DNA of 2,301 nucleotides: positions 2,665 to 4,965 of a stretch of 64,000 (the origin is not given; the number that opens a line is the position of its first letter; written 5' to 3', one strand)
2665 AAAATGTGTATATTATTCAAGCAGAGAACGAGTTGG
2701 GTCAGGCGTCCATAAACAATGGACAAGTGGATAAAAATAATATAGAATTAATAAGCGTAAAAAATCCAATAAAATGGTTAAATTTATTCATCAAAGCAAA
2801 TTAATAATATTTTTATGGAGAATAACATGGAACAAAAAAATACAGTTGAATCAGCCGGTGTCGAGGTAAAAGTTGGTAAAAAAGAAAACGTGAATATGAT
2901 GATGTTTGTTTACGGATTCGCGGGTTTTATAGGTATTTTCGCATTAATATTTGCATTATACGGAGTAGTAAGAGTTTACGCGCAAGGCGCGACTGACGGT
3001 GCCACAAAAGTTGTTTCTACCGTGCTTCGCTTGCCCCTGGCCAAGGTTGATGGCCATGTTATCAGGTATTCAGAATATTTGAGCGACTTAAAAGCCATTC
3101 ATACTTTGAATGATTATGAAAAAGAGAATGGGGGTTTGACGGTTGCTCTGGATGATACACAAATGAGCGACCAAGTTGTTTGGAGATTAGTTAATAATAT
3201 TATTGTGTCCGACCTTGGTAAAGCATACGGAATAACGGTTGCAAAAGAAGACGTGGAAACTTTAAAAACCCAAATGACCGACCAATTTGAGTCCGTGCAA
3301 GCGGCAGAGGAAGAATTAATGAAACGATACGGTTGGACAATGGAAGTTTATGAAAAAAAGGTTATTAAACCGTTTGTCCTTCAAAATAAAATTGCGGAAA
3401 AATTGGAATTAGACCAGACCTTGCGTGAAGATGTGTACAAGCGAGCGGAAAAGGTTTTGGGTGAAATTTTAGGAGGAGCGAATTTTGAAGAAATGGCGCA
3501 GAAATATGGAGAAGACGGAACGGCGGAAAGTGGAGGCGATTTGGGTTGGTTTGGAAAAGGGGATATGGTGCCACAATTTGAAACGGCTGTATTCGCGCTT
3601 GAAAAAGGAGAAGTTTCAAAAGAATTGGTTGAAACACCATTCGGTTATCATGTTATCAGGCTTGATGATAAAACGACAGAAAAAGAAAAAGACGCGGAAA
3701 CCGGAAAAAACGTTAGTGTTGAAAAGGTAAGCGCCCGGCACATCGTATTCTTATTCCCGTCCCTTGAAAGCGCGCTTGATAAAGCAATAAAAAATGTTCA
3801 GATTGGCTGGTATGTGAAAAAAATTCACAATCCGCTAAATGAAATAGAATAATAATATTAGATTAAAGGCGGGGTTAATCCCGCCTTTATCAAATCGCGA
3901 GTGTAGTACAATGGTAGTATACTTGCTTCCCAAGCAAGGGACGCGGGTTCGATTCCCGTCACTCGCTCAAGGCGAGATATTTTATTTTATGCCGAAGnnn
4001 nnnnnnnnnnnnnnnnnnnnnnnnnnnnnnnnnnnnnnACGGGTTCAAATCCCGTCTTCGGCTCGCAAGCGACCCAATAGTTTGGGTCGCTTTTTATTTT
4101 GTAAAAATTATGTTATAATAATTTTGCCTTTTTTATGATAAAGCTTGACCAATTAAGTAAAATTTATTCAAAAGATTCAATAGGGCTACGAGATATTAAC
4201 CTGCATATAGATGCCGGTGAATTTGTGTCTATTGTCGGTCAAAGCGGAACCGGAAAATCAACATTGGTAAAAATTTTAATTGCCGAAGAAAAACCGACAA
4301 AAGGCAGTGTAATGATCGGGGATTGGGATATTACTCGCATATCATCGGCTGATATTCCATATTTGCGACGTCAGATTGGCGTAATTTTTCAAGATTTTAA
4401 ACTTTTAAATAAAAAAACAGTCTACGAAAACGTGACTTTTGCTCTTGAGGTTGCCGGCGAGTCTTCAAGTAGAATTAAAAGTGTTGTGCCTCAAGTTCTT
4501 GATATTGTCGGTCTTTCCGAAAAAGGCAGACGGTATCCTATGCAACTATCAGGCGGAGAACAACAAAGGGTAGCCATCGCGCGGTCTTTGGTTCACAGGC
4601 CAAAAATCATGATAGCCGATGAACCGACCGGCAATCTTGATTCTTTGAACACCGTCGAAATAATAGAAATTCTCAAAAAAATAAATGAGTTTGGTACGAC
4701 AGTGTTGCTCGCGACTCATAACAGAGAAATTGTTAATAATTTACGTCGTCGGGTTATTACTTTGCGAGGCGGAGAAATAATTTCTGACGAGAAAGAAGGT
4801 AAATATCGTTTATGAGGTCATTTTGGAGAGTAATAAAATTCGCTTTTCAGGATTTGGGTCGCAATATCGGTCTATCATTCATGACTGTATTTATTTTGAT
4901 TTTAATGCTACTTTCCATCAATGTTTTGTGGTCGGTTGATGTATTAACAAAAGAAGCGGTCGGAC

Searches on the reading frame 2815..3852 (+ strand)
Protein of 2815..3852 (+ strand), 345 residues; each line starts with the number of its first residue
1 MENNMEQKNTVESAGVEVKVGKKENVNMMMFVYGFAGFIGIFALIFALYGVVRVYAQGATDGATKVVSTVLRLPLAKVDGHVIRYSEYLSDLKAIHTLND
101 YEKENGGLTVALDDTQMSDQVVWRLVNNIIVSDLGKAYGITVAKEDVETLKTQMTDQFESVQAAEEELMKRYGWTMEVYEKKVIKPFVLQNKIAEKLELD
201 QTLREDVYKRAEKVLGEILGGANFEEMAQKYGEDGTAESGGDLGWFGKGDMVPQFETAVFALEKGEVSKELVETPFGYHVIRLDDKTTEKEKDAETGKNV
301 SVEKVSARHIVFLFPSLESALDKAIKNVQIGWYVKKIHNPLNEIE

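Call 19: search_protein_families(library=pfam, proteins=[window:2815-3852:+])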
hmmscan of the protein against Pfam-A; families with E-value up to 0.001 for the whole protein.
window:2815-3852:+ (345 aa): 5 families
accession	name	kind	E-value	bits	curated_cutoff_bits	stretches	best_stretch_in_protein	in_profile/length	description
PF13616.12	Rotamase_3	-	9.3e-24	84.6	22.5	1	206-286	35-115/116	PPIC-type PPIASE domain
PF00639.27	Rotamase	-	1.6e-22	80.7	21.7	1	202-285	13-97/97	PPIC-type PPIASE domain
PF13145.12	Rotamase_2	-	7.6e-09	36.9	27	1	219-295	44-117/121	PPIC-type PPIASE domain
PF13624.11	SurA_N_3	-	3.1e-07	30.8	27.2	1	37-187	16-156/162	SurA-like N-terminal domain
PF13623.11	SurA_N_2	-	1.6e-06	28.5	28.5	1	72-153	40-121/145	SurA-like N-terminal domain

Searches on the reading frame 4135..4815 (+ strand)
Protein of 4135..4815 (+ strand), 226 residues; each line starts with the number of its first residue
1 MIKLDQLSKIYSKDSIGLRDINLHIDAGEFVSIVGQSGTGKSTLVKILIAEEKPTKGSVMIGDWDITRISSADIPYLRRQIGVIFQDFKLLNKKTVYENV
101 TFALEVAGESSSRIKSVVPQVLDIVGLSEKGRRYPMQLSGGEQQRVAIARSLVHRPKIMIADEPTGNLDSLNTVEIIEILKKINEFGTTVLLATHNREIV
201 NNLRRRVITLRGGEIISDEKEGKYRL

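Call 19: search_protein_families(library=pfam, proteins=[window:4135-4815:+])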
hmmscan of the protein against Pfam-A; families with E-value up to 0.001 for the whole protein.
window:4135-4815:+ (226 aa): 7 families
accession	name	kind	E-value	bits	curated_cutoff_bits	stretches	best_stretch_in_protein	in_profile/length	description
PF00005.33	ABC_tran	-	1.9e-35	122.9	25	1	18-165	1-136/137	ABC transporter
PF13304.12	AAA_21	-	6.3e-06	26.9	27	0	117-200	220-303/304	AAA domain, putative AbiEii toxin, Type IV TA system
PF03193.22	RsgA_GTPase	-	7.8e-05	23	30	1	11-53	90-131/174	RsgA GTPase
PF02463.25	SMC_N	-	7.8e-05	22.6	40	1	29-205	25-207/220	RecF/RecN/SMC N terminal domain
PF13401.12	AAA_22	-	0.00012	22.8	27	1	29-163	6-92/130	AAA domain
PF13191.12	AAA_16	-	0.00019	22.4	32.6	1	27-81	23-73/167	AAA ATPase domain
PF01935.23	DUF87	-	0.00043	20.9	23.2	0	31-64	26-60/220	Helicase HerA, central domain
